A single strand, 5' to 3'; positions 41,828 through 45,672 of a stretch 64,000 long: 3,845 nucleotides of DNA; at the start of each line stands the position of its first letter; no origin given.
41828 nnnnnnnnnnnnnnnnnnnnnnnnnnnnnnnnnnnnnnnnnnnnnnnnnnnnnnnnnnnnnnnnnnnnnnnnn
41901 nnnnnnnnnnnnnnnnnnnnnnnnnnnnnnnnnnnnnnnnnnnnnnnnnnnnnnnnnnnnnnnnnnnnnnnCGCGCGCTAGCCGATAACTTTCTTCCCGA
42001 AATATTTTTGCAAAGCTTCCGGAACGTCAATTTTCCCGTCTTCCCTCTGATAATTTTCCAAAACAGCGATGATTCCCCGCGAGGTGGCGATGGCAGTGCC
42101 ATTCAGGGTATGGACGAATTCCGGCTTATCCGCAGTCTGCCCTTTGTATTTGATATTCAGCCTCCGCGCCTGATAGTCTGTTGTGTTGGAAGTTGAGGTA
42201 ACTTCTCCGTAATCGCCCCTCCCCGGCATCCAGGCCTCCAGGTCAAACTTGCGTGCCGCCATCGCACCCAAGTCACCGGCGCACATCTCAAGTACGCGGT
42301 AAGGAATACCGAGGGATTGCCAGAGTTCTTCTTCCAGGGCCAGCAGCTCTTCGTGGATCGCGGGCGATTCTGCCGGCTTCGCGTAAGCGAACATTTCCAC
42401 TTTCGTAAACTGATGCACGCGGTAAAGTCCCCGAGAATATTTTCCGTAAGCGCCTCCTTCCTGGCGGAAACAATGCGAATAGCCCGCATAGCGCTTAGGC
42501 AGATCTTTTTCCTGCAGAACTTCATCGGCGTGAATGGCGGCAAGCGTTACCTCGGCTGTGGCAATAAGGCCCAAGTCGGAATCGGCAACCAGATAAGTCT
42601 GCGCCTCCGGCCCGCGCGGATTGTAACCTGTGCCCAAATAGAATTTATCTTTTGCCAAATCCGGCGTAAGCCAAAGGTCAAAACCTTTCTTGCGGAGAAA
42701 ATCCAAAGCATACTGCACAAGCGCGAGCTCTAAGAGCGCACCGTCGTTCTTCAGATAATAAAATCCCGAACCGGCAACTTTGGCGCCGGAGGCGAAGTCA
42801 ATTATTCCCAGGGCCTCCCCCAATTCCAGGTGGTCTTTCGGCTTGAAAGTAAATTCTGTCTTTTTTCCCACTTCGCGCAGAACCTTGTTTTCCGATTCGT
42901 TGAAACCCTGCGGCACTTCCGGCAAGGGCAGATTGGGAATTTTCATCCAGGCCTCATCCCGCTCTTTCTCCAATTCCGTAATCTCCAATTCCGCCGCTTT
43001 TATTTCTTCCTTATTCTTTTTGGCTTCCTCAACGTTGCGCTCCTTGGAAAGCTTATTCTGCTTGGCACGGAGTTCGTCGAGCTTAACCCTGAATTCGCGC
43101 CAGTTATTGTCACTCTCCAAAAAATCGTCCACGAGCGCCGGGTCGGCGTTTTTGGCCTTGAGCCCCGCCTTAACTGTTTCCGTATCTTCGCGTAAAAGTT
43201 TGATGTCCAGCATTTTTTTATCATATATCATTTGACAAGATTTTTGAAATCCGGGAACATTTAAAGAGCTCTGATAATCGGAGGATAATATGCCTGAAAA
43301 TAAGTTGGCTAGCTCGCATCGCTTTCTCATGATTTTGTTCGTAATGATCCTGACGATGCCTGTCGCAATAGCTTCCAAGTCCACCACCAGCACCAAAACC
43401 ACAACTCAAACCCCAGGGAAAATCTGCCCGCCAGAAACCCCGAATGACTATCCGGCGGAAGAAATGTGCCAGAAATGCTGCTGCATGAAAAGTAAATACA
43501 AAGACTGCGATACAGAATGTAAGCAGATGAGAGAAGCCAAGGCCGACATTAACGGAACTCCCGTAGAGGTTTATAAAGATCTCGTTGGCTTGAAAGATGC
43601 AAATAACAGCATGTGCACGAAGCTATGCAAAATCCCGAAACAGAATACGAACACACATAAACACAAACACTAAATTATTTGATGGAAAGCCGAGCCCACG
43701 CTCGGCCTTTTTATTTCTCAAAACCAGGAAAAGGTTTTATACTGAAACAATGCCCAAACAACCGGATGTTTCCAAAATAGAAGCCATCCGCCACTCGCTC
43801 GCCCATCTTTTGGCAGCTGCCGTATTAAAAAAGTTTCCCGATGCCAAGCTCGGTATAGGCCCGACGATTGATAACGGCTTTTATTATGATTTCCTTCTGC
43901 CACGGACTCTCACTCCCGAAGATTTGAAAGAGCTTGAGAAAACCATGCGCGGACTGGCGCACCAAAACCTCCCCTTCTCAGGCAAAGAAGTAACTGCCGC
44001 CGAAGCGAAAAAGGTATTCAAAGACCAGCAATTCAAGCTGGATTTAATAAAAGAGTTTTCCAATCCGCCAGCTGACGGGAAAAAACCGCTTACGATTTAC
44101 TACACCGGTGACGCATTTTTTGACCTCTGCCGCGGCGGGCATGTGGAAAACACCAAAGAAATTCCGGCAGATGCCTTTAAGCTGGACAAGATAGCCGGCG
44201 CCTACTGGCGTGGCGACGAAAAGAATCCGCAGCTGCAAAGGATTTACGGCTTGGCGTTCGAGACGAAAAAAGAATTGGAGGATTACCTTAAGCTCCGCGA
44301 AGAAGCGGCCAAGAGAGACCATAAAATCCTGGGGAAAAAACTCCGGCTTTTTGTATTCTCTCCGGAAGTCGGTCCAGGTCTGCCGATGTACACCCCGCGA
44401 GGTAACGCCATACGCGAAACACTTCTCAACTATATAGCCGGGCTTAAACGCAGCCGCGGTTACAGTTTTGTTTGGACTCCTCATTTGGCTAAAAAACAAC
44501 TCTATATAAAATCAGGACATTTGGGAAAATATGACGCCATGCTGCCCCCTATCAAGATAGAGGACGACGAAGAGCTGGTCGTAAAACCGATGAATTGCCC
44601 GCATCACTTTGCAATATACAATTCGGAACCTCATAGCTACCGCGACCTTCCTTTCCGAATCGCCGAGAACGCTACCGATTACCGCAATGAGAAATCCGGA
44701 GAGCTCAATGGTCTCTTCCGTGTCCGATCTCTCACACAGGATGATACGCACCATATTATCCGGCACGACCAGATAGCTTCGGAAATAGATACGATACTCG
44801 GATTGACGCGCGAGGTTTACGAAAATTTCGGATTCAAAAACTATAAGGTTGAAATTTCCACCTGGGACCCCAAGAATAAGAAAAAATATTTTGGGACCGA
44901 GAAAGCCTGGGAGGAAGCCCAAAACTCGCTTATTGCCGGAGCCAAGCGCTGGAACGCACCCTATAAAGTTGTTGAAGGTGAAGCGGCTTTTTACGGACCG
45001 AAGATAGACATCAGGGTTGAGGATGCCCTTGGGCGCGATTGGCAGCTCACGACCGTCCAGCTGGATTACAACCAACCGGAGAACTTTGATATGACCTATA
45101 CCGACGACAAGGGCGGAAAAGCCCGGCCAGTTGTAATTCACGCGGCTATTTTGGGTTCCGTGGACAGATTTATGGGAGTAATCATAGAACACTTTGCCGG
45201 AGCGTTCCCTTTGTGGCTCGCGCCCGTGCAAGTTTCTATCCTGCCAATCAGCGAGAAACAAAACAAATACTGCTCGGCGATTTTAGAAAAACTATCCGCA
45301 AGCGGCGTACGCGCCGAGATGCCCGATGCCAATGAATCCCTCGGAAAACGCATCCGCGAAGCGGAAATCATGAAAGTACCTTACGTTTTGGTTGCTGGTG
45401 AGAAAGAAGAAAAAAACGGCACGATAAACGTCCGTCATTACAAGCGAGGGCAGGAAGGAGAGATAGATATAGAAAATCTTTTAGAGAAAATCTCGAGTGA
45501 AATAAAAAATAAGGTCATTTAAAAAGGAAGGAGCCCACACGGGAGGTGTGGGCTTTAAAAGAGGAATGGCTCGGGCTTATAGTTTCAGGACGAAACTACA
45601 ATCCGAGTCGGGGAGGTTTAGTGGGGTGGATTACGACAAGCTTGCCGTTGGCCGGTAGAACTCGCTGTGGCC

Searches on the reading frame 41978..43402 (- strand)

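Call 56: search_protein_families(library=pfam, proteins=[window:41978-43402:-], max_evalue=0.001)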
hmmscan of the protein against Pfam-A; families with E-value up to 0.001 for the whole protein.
window:41978-43402:- (474 aa): 2 families
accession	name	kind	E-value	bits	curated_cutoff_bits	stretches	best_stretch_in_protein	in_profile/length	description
PF00587.30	tRNA-synt_2b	-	3.7e-37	128.5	29.3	1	275-451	9-179/179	tRNA synthetase class II core domain (G, H, P, S and T)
PF02403.27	Seryl_tRNA_N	-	1.5e-20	73.8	28.2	1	64-159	1-108/108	Seryl-tRNA synthetase N-terminal domain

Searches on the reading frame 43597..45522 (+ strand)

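Call 56: search_protein_families(library=pfam, proteins=[window:43597-45522:+], max_evalue=0.001)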
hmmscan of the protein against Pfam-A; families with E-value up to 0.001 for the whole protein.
window:43597-45522:+ (641 aa): 3 families
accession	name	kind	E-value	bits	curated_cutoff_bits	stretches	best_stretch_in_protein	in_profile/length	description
PF00587.30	tRNA-synt_2b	-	1e-40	140.1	29.3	1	321-533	5-179/179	tRNA synthetase class II core domain (G, H, P, S and T)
PF03129.25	HGTP_anticodon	-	1.4e-22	80.1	21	1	545-634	1-93/94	Anticodon binding domain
PF07973.19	tRNA_SAD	-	1.4e-12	47.8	24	1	166-217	2-44/44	Threonyl and Alanyl tRNA synthetase second additional domain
